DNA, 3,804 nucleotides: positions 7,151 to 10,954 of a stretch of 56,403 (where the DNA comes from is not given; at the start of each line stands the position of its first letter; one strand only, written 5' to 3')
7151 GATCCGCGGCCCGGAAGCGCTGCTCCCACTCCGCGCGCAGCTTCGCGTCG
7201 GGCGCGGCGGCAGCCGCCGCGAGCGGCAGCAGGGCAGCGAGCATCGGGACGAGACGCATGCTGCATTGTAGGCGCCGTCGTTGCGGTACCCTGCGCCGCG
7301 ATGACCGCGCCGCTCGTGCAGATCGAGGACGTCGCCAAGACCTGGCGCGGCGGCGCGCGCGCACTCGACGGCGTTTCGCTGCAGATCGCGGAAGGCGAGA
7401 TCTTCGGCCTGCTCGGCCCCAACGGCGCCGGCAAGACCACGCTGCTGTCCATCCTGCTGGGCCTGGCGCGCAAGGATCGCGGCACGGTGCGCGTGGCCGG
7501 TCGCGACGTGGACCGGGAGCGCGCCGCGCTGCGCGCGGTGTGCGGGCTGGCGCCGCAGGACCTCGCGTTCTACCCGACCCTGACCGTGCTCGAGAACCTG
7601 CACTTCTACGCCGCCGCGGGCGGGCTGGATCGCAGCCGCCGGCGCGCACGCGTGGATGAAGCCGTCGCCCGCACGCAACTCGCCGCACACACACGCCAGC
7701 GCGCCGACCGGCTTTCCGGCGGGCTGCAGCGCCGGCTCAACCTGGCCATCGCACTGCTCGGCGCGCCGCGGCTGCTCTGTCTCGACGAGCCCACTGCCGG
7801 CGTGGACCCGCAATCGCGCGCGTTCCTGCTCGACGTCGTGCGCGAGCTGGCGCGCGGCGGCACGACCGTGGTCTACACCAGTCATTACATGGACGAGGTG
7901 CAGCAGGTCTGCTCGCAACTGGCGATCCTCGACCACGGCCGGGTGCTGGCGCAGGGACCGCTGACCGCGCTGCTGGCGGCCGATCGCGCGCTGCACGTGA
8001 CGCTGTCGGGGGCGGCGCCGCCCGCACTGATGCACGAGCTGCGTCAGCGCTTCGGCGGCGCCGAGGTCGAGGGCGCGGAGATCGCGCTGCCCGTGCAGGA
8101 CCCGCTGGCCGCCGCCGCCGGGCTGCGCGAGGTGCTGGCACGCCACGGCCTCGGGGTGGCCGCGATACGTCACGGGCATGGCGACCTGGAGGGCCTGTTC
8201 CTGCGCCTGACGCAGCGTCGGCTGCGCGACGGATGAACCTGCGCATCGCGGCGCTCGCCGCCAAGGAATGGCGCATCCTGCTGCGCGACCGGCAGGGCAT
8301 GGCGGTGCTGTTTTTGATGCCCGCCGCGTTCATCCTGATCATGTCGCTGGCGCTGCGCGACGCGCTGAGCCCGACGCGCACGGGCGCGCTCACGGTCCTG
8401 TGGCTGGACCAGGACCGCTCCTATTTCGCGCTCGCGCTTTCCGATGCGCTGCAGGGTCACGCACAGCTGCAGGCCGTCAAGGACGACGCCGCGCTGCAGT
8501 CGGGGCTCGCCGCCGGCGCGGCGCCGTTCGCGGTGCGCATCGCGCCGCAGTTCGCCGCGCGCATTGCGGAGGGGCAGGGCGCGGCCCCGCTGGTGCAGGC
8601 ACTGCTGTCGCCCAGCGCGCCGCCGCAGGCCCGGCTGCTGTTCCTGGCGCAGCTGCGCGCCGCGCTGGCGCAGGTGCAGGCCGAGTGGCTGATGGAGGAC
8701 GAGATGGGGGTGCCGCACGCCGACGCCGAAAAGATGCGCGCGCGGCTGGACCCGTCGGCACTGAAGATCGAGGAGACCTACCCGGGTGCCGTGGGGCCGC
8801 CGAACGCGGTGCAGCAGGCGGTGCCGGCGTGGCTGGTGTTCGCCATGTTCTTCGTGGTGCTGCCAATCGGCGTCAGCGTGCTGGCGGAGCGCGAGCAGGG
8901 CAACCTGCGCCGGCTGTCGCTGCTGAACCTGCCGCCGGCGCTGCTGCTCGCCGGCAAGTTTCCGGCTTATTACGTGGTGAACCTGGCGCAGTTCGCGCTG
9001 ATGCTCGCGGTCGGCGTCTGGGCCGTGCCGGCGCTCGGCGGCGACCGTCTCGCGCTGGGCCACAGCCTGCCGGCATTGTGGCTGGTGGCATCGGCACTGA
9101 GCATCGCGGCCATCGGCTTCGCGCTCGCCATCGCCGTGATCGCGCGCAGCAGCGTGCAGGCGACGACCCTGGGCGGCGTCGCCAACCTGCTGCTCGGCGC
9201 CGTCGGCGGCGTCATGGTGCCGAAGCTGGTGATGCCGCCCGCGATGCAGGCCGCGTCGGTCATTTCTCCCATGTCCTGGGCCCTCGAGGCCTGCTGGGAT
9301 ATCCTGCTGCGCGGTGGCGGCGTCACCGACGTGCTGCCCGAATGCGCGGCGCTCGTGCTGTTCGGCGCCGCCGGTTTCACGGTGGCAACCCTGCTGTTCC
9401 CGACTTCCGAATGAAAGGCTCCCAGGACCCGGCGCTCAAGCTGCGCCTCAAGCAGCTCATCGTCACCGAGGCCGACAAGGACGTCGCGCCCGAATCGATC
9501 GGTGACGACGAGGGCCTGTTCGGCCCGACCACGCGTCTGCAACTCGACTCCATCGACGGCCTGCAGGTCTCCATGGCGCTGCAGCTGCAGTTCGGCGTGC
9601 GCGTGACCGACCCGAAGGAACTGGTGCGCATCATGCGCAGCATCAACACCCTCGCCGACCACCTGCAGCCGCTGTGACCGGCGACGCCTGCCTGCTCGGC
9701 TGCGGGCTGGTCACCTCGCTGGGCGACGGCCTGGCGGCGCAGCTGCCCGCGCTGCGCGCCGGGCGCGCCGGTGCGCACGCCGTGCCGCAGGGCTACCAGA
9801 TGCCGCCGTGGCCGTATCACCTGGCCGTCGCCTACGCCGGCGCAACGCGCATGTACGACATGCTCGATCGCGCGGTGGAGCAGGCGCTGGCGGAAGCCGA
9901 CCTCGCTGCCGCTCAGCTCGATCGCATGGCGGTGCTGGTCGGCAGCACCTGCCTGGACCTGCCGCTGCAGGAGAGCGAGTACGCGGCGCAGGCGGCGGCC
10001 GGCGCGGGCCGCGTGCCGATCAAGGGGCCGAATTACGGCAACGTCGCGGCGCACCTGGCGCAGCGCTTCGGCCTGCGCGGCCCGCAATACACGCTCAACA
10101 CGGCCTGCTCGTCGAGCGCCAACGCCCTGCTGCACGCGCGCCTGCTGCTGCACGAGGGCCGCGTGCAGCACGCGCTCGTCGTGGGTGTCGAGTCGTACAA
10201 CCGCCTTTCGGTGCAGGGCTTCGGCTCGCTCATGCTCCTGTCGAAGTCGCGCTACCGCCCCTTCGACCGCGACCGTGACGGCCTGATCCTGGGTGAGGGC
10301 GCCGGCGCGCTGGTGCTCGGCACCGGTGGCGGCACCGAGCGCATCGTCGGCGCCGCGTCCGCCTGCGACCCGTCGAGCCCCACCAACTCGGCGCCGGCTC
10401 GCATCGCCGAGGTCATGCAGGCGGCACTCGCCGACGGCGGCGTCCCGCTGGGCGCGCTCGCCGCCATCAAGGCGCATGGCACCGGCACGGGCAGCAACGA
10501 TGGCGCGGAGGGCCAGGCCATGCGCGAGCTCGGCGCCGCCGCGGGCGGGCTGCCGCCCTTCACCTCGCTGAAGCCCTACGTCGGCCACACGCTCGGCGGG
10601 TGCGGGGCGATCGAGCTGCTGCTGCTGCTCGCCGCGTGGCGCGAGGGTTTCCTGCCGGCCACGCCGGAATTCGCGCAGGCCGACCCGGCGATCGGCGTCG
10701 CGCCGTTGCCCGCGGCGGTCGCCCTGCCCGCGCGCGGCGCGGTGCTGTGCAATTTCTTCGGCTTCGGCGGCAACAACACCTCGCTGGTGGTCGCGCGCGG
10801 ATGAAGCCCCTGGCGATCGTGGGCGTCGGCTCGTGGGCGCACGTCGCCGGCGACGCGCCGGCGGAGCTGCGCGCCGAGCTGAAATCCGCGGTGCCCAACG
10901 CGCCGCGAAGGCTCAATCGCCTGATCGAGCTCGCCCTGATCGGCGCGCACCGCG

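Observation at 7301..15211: Compact DarA/DarB-type (dialkylresorcinol-like) cluster with its own ACP-KS-KS-like module, a BtrH-like protein and an ABC-2 exporter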

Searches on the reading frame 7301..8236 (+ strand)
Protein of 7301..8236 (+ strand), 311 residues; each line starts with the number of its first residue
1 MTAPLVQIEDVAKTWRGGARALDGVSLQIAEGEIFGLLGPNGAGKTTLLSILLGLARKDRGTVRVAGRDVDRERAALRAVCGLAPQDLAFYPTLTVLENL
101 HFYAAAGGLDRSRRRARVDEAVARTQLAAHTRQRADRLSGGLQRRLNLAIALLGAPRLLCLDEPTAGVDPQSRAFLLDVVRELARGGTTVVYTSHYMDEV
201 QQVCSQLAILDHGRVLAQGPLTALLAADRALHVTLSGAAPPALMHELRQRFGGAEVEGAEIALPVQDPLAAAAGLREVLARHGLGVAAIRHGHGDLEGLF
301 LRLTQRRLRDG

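Call 3: search_protein_families(library=pfam, proteins=[window:7301-8236:+], max_evalue=0.01)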
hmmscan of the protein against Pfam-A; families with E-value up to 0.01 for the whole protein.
window:7301-8236:+ (311 aa): 4 families
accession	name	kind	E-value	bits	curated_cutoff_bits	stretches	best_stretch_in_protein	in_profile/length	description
PF00005.33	ABC_tran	-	2.7e-33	115.9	25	1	22-166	1-137/137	ABC transporter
PF13304.12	AAA_21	-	1.4e-16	61.9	27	2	135-195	235-298/304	AAA domain, putative AbiEii toxin, Type IV TA system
PF13191.12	AAA_16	-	8.5e-05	23.6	32.6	1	33-185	25-161/167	AAA ATPase domain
PF13476.12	AAA_23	-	0.01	17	27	0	33-51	20-38/201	AAA domain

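Call 4: search_protein_families(library=ncbifam, proteins=[window:7301-8236:+], max_evalue=0.01)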
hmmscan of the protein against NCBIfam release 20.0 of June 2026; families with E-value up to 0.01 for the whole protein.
window:7301-8236:+ (311 aa): 193 families (the best 25 are shown)
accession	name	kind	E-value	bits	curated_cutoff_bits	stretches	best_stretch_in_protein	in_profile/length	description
TIGR01188.1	drrA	subfamily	1.5e-64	218.1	312.45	1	17-304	4-301/302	daunorubicin resistance ABC transporter, ATP-binding protein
TIGR03864.1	PQQ_ABC_ATP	hypoth_equivalog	8.3e-57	192.3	302.25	1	7-229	3-224/236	ABC transporter, ATP-binding subunit, PQQ-dependent alcohol dehydrogenase system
NF010060.0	PRK13537.1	equivalog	8.5e-57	192.4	521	1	2-310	12-314/314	nodulation factor ABC transporter ATP-binding protein NodI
NF010059.0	PRK13536.1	equivalog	1.4e-49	168.7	549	1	6-309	44-341/342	nodulation factor ABC transporter ATP-binding protein NodI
NF033858.1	ABC2_perm_RbbA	equivalog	2.6e-49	168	1050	1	19-228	279-488/909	ribosome-associated ATPase/putative transporter RbbA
TIGR03522.1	GldA_ABC_ATP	equivalog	3.3e-47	161.4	402.6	1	6-304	3-301/301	gliding motility-associated ABC transporter ATP-binding subunit GldA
TIGR01288.1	nodI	equivalog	7.5e-47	159.8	424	1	8-309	7-302/303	nodulation factor ABC transporter ATP-binding protein NodI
TIGR04406.1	LPS_export_lptB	equivalog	2.8e-43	148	240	1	7-233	3-231/239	LPS export ABC transporter ATP-binding protein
TIGR03740.1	galliderm_ABC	subfamily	8.3e-41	140.1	309.75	1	7-218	2-205/223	lantibiotic protection ABC transporter ATP-binding subunit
TIGR03265.1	PhnT2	equivalog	4.3e-40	138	457.7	1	4-219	3-217/353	putative 2-aminoethylphosphonate ABC transporter ATP-binding protein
TIGR02673.1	FtsE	equivalog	1.3e-39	136.1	264.85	1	5-214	1-214/214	cell division ATP-binding protein FtsE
TIGR04521.1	ECF_ATPase_2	equivalog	2e-39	135.4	330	1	19-249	18-258/279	energy-coupling factor transporter ATPase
TIGR01257.1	rim_protein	equivalog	1.6e-38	131.4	4012.85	1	9-219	932-1142/2272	rim ABC transporter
TIGR03873.1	F420-0_ABC_ATP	hypoth_equivalog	3e-37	128.3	372.4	1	14-230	8-230/256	putative F420-0 ABC transporter ATP-binding protein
NF047930.1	ABC_ATP_B6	equivalog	5.2e-37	127.6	670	1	5-218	2-217/510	putative B6 ABC transporter ATP-binding protein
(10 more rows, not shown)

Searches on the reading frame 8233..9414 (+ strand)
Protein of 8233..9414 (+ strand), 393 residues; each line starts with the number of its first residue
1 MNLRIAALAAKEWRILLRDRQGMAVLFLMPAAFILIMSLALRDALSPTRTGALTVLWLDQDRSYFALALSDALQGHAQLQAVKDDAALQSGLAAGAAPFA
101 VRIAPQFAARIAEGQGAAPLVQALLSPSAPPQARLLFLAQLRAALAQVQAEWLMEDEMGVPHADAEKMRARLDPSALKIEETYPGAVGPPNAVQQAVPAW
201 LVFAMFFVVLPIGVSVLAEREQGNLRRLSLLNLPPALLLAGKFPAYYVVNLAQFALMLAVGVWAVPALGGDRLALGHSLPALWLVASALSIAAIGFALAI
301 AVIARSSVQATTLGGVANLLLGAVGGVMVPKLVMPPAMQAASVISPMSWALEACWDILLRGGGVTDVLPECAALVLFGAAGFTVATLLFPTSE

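Call 3: search_protein_families(library=pfam, proteins=[window:8233-9414:+], max_evalue=0.01)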
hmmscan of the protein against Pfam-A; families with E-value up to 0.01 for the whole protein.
window:8233-9414:+ (393 aa): 3 families
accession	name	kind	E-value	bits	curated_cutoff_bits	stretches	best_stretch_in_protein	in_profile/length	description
PF12698.13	ABC2_membrane_3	-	1.3e-26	94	31.6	1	25-386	6-346/347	ABC-2 family transporter protein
PF01061.29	ABC2_membrane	-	9.4e-16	58.4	26.9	1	195-354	49-206/211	ABC-2 type transporter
PF12679.13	ABC2_membrane_2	-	4.7e-09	36.4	27.2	1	7-349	2-234/283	ABC-2 family transporter protein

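Call 4: search_protein_families(library=ncbifam, proteins=[window:8233-9414:+], max_evalue=0.01)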
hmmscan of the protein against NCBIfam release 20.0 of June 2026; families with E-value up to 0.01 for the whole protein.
window:8233-9414:+ (393 aa): 4 families
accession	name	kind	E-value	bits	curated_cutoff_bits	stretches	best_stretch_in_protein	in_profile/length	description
NF033858.1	ABC2_perm_RbbA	equivalog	5e-16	57.8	1050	1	4-389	541-904/909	ribosome-associated ATPase/putative transporter RbbA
NF038293.1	permease_SagH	equivalog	5.1e-08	32.1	450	1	212-359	196-338/370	SagH family ABC transporter permease subunit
TIGR00025.1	Mtu_efflux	paralog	4.5e-06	26.4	146.9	1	191-356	36-198/238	ABC transporter efflux protein, DrrB family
TIGR01247.1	drrB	subfamily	5.8e-05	22.9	223.05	1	196-389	50-236/236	daunorubicin resistance ABC transporter membrane protein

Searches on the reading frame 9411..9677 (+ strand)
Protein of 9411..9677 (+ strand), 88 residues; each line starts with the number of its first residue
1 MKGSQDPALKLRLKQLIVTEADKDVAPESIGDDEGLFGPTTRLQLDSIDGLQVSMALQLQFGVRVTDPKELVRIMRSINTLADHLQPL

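Call 3: search_protein_families(library=pfam, proteins=[window:9411-9677:+], max_evalue=0.01)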
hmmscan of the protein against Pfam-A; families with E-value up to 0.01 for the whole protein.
window:9411-9677:+ (88 aa): 1 family
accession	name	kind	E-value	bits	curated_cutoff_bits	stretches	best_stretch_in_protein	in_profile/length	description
PF00550.31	PP-binding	-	0.00059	20.5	20.8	1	26-85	14-67/67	Phosphopantetheine attachment site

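Call 4: search_protein_families(library=ncbifam, proteins=[window:9411-9677:+], max_evalue=0.01)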
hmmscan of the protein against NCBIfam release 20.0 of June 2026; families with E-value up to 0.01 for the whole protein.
window:9411-9677:+ (88 aa): 2 families
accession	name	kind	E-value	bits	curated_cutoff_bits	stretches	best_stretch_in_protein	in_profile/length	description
NF006617.0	PRK09184.1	subfamily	1.3e-09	37.9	70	1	5-86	10-91/96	phosphopantetheine-binding protein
NF005480.0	PRK07081.1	equivalog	0.00057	19.8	72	1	12-86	4-74/83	acyl carrier protein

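Call 6: search_protein_families(library=ncbifam, proteins=[window:9411-9677:+], max_evalue=10)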
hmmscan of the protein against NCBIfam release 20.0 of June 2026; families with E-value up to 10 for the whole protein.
window:9411-9677:+ (88 aa): 5 families
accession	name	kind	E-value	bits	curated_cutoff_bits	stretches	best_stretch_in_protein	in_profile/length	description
NF006617.0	PRK09184.1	subfamily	1.3e-09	37.9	70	1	5-86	10-91/96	phosphopantetheine-binding protein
NF005480.0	PRK07081.1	equivalog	0.00057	19.8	72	1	12-86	4-74/83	acyl carrier protein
NF003757.0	PRK05350.1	equivalog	0.023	14.8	65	1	23-83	19-74/83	acyl carrier protein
NF058660.1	cispen_ACP_AmcB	equivalog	0.058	13.6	80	1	13-84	6-74/80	cispentacin biosynthesis acyl carrier protein AmcB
NF002148.0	PRK00982.1-2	subfamily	0.13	12.1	71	1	43-68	34-59/79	acyl carrier protein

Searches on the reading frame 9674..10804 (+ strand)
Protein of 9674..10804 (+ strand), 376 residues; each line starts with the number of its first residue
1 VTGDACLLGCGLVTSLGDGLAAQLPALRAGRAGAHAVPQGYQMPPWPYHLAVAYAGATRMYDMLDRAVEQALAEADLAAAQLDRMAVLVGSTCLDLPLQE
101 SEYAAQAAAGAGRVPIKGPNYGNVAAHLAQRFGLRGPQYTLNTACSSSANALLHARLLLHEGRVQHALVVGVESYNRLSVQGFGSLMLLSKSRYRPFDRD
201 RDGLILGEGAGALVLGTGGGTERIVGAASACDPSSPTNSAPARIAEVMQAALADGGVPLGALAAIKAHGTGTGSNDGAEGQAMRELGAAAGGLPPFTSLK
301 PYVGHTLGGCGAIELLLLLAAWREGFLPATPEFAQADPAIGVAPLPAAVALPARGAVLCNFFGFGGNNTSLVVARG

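Call 3: search_protein_families(library=pfam, proteins=[window:9674-10804:+], max_evalue=0.01)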
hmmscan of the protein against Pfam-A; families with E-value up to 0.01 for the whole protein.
window:9674-10804:+ (376 aa): 4 families
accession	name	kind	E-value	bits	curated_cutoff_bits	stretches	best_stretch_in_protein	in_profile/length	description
PF00109.32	ketoacyl-synt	-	1.4e-27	97.4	20.8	1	61-215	90-246/252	Beta-ketoacyl synthase, N-terminal domain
PF02801.28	Ketoacyl-synt_C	-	2.1e-16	60.5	20.8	1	224-333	4-118/119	Beta-ketoacyl synthase, C-terminal domain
PF08545.16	ACP_syn_III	-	1.1e-06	28.9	24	1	141-177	3-39/80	3-Oxoacyl-[acyl-carrier-protein (ACP)] synthase III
PF00108.29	Thiolase_N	-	0.00028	20.8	26.4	1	124-175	62-115/260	Thiolase, N-terminal domain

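Call 4: search_protein_families(library=ncbifam, proteins=[window:9674-10804:+], max_evalue=0.01)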
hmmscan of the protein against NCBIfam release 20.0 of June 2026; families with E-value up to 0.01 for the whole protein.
window:9674-10804:+ (376 aa): 27 families (the best 25 are shown)
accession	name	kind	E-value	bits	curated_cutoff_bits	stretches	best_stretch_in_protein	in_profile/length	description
NF006618.0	PRK09185.1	subfamily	3.2e-55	187.8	407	1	59-375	70-392/394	beta-ketoacyl-ACP synthase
TIGR03150.1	fabF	equivalog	4.9e-45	153.9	493.75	1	67-373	78-406/407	beta-ketoacyl-ACP synthase II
NF005589.0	PRK07314.1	subfamily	8.5e-44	149.9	387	1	67-375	81-411/413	beta-ketoacyl-ACP synthase II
NF058662.1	cispenta_AmcF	equivalog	4e-42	144.5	325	1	6-374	3-368/369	cispentacin biosynthesis acyltransferase subunit AmcF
NF005076.0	PRK06501.1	equivalog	1.3e-41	142.8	629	1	120-375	150-422/425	beta-ketoacyl-ACP synthase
NF004970.0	PRK06333.1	subfamily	1.8e-37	129.2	525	1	67-375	89-421/424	beta-ketoacyl-ACP synthase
NF006274.0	PRK08439.1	equivalog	9.4e-36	123.4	621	1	65-373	77-403/406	beta-ketoacyl-ACP synthase II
NF004618.0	PRK05952.1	equivalog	1e-34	120.1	455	1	8-375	7-382/384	beta-ketoacyl-ACP synthase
NF006587.0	PRK09116.1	equivalog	1.7e-33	116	470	1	125-375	144-406/408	beta-ketoacyl-ACP synthase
NF005490.0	PRK07103.1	equivalog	3.7e-27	95.4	445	1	67-375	89-412/414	polyketide beta-ketoacyl:acyl carrier protein synthase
NF006434.0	PRK08722.1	equivalog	5.6e-25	88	759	1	71-373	85-411/414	beta-ketoacyl-ACP synthase II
NF053555.1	prodigi_MBC_PigJ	equivalog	7.1e-25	87.4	900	1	124-350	492-724/759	prodigiosin MBC biosynthesis protein PigJ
NF005916.1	PRK07910.1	equivalog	4.4e-24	85.2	560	1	140-374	166-416/418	KasA/KasB family beta-ketoacyl-ACP synthase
NF005935.0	PRK07967.1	equivalog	2e-19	69.7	630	1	56-375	69-403/406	beta-ketoacyl-ACP synthase I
NF040607.1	mycolic_Pks13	equivalog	1.7e-18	65.6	2100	1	70-373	198-523/1680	polyketide synthase Pks13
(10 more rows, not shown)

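Call 32: search_solved_structures(query=window:9674-10804:+, max_evalue=1e-20, show_alignments=1)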
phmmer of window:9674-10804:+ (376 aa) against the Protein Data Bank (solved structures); distinct sequences matched with E-value up to 1e-20: 40.
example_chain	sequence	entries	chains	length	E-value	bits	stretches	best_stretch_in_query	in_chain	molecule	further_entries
4r8e_A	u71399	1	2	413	1.4e-31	113.5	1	73-373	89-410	3-oxoacyl-[acyl-carrier-protein] synthase 2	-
6qsp_A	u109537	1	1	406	7.2e-31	111.2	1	82-373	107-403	Beta-ketoacyl synthase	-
9s5h_B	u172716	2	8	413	2.2e-30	109.6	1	73-374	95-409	3-oxoacyl-(Acyl-carrier-protein) synthase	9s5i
1b3n_A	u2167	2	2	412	3.5e-30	108.9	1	80-373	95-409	PROTEIN (KETOACYL ACYL CARRIER PROTEIN SYNTHASE 2) | BETA-KETOACYL ACP SYNTHASE II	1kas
6okg_A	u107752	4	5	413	3.5e-30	108.9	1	80-373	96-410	3-oxoacyl-[acyl-carrier-protein] synthase 2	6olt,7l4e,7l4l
2gfw_A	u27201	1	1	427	3.9e-30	108.8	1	80-373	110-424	3-oxoacyl-[acyl-carrier-protein] synthase 2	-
8z5c_A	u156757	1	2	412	6.5e-30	108.1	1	129-372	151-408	3-oxoacyl-[acyl-carrier-protein] synthase 2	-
2gfy_A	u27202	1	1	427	3.7e-29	105.6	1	80-373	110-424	3-oxoacyl-[acyl-carrier-protein] synthase 2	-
8z5d_A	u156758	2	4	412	5.9e-29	104.9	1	129-372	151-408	3-oxoacyl-[acyl-carrier-protein] synthase 2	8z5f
8z5e_A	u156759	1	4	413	5.9e-29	104.9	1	129-372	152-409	3-oxoacyl-[acyl-carrier-protein] synthase 2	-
2rjt_A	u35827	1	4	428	6.8e-29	104.7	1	73-373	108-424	Beta-ketoacyl-ACP synthase II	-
3hnz_A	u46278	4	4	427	9.1e-29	104.3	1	80-373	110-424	3-oxoacyl-[acyl-carrier-protein] synthase 2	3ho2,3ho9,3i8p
2gfv_A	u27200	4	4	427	1.7e-28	103.4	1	80-373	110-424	3-oxoacyl-[acyl-carrier-protein] synthase 2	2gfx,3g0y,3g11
9lpl_A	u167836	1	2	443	2e-28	103.2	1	80-373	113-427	3-oxoacyl-[acyl-carrier-protein] synthase 2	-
1e5m_A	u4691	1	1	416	5.4e-28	101.7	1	67-372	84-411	BETA KETOACYL ACYL CARRIER PROTEIN SYNTHASE II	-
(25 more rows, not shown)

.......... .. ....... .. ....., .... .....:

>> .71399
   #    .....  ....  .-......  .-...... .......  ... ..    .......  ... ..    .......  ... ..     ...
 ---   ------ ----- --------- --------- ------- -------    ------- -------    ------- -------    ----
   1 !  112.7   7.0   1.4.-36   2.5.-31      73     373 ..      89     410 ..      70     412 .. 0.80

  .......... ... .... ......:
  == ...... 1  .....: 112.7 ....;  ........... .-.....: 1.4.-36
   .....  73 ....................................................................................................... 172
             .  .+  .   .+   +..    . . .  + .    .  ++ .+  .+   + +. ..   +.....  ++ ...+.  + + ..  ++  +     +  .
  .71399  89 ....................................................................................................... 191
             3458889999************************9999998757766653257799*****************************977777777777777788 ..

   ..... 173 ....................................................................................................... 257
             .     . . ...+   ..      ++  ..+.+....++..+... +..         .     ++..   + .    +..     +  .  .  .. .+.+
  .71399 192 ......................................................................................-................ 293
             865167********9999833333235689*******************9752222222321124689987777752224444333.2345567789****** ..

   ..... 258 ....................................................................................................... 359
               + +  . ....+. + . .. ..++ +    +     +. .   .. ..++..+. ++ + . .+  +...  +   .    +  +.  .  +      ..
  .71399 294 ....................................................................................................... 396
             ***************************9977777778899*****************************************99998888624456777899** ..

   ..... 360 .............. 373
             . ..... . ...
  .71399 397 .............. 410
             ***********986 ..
